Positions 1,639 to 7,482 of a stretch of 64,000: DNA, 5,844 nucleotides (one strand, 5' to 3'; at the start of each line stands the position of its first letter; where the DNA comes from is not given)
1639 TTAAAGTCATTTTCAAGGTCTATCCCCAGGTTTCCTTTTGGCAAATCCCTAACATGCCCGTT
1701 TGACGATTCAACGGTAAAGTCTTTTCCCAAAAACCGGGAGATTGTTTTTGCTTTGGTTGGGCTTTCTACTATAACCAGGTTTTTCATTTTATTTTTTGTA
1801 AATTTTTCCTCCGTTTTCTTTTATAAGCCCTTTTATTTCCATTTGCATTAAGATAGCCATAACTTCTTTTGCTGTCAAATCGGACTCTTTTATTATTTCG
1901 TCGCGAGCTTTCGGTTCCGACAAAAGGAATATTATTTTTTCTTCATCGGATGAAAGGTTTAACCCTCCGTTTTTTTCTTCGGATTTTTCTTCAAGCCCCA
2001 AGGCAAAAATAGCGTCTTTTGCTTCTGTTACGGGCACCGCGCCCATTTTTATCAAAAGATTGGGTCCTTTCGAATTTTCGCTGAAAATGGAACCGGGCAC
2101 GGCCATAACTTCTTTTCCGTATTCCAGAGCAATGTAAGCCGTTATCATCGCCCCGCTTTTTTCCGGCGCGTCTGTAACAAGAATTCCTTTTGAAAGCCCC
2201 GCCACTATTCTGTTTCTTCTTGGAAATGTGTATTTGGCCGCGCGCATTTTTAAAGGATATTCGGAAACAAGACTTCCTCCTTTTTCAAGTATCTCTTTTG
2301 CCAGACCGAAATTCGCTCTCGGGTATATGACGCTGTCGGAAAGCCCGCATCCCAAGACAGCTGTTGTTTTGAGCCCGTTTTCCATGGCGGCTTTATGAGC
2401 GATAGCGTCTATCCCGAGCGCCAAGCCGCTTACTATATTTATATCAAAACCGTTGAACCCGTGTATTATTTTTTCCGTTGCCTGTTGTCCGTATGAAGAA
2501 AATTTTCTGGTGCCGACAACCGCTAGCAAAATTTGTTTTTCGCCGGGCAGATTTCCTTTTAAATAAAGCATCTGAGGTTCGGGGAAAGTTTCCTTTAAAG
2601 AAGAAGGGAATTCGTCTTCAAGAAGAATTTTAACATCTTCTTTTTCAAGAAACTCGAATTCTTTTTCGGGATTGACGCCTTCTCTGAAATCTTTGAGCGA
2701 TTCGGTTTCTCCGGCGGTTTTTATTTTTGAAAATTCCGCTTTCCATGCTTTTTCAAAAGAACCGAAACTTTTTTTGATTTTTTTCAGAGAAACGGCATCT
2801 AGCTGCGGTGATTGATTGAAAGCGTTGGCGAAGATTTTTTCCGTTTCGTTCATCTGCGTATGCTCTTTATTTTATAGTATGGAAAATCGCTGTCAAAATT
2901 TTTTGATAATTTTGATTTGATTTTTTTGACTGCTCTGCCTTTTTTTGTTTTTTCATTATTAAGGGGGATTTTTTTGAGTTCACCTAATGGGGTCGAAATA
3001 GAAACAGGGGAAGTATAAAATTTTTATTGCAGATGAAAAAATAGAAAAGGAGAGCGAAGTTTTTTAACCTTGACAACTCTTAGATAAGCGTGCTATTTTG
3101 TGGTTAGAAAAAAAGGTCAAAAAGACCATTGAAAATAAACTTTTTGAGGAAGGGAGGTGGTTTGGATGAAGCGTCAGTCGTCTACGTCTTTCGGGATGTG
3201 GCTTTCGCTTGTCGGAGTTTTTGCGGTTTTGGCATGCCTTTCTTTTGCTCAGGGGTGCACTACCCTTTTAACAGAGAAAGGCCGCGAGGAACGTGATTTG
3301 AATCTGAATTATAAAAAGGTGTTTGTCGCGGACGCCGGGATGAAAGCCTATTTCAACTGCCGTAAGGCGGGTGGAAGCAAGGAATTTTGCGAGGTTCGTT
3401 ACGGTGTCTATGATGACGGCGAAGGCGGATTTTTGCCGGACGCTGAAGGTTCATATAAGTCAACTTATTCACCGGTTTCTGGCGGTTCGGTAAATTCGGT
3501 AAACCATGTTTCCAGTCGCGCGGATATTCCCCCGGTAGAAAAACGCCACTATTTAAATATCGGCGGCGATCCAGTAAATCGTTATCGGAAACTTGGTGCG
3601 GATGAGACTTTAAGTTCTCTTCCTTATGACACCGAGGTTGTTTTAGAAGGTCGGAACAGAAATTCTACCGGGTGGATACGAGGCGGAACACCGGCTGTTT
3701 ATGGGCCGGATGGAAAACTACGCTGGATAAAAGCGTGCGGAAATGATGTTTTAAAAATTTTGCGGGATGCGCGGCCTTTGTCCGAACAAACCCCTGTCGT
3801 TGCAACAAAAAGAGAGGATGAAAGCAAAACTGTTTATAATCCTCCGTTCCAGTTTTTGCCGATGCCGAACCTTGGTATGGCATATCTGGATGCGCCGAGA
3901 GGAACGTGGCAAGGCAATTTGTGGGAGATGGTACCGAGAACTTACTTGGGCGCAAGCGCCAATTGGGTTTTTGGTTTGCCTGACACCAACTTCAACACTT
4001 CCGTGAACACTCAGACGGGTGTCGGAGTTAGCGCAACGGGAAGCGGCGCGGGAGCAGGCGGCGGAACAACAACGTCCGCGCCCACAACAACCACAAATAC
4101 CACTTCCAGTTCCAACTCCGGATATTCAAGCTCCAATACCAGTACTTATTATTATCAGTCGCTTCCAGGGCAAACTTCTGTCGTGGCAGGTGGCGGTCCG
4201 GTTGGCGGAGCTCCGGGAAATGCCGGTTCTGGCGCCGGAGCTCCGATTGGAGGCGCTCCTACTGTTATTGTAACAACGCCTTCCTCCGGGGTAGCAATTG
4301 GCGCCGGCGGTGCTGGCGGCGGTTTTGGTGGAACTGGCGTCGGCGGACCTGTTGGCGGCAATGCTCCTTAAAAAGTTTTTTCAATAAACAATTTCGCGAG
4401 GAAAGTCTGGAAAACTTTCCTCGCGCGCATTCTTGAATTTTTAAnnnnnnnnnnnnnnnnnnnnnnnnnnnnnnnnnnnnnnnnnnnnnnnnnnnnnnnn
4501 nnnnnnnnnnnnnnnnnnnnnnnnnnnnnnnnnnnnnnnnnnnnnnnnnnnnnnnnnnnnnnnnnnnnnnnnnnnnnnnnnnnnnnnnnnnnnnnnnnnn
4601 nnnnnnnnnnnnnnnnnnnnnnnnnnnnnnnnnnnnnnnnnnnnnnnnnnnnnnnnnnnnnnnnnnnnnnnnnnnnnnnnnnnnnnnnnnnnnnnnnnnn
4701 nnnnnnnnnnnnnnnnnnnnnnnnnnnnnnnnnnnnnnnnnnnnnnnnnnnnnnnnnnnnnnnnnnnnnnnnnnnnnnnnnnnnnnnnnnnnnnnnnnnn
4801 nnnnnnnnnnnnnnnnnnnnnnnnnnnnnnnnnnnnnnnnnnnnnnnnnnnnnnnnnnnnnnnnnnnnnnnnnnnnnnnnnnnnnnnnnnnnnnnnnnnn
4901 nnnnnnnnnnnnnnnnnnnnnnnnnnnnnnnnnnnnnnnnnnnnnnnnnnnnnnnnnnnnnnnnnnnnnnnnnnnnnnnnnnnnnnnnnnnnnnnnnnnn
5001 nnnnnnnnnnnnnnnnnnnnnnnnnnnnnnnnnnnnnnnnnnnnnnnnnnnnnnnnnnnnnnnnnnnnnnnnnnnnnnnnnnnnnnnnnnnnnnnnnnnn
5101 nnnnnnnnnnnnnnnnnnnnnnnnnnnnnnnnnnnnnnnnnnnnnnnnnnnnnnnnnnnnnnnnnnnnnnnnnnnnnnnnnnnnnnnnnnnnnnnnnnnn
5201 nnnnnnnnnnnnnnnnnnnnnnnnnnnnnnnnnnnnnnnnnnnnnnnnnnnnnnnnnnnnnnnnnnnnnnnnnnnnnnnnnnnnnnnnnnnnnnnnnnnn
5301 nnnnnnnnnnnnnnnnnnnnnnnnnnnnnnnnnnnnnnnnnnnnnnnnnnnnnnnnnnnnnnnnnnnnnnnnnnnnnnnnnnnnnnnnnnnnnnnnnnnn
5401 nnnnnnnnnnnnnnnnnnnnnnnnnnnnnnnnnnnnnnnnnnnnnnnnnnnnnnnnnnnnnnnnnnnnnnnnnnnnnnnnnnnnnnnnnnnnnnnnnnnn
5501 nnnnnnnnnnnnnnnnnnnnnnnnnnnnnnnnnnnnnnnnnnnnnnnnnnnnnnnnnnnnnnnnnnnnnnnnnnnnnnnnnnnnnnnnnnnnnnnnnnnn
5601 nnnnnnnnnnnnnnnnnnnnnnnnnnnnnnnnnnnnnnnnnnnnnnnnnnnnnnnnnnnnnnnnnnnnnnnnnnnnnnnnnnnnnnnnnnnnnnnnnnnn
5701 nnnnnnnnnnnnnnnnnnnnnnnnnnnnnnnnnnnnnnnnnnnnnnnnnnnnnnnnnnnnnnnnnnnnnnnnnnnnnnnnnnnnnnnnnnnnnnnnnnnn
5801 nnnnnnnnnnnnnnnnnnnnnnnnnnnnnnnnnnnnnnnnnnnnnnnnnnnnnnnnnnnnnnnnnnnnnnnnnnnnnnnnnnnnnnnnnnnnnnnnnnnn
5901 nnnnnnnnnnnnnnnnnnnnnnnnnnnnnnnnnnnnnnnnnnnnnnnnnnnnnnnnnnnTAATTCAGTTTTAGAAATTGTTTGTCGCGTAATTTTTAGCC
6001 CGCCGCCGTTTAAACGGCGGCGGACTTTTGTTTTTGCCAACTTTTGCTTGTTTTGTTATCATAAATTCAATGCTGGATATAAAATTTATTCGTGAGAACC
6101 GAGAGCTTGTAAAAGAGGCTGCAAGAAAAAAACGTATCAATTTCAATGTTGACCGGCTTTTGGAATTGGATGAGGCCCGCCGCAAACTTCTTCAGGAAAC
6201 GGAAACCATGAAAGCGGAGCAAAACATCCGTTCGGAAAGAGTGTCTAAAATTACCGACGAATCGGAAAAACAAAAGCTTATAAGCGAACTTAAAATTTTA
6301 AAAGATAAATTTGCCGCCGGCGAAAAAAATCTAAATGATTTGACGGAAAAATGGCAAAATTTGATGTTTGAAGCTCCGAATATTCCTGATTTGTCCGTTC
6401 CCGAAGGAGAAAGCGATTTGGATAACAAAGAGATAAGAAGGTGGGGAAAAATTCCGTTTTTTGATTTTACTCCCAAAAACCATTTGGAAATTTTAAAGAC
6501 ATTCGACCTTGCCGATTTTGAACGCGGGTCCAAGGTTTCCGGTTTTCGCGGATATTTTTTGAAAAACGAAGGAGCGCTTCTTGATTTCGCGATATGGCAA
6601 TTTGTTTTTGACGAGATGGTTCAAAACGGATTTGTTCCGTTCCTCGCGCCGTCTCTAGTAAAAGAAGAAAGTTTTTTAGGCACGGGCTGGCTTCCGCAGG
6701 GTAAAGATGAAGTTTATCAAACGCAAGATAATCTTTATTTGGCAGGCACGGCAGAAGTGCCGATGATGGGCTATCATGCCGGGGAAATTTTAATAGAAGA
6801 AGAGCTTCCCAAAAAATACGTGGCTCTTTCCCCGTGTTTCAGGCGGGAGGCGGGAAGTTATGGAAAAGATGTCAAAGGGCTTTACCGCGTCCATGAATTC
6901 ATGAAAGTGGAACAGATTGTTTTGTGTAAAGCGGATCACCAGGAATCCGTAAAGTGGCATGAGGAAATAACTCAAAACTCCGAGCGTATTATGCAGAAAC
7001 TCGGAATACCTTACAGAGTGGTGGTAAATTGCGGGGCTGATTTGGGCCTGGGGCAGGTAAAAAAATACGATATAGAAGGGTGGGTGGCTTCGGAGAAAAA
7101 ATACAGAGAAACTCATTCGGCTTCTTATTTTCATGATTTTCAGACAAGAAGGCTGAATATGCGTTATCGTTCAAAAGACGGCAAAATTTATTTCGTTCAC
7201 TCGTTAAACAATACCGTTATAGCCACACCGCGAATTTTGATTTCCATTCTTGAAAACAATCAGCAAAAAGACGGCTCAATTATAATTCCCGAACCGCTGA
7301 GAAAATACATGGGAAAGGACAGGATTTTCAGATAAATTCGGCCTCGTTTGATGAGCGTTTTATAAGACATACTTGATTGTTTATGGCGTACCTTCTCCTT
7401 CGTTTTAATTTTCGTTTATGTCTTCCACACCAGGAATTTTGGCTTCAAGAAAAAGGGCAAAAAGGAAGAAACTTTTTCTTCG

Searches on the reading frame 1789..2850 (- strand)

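Call 62: search_protein_families(library=pfam, proteins=[window:1789-2850:-], max_evalue=0.001)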
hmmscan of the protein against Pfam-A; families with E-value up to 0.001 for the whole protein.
window:1789-2850:- (353 aa): 2 families
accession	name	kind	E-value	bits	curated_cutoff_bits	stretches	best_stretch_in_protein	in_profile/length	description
PF02481.21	DNA_processg_A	-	1.5e-67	227.3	29.6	1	75-275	11-211/212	DNA recombination-mediator protein A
PF17782.7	DprA_WH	-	5e-07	30.1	22.9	1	299-348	10-60/61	DprA winged helix domain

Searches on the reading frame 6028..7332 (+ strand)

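Call 62: search_protein_families(library=pfam, proteins=[window:6028-7332:+], max_evalue=0.001)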
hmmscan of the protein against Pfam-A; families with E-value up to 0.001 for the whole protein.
window:6028-7332:+ (435 aa): 2 families
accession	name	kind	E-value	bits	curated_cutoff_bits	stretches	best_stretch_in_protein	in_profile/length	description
PF00587.30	tRNA-synt_2b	-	5.2e-31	108.5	29.3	1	233-411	8-179/179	tRNA synthetase class II core domain (G, H, P, S and T)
PF02403.27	Seryl_tRNA_N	-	4.1e-22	78.9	28.2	1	15-120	1-108/108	Seryl-tRNA synthetase N-terminal domain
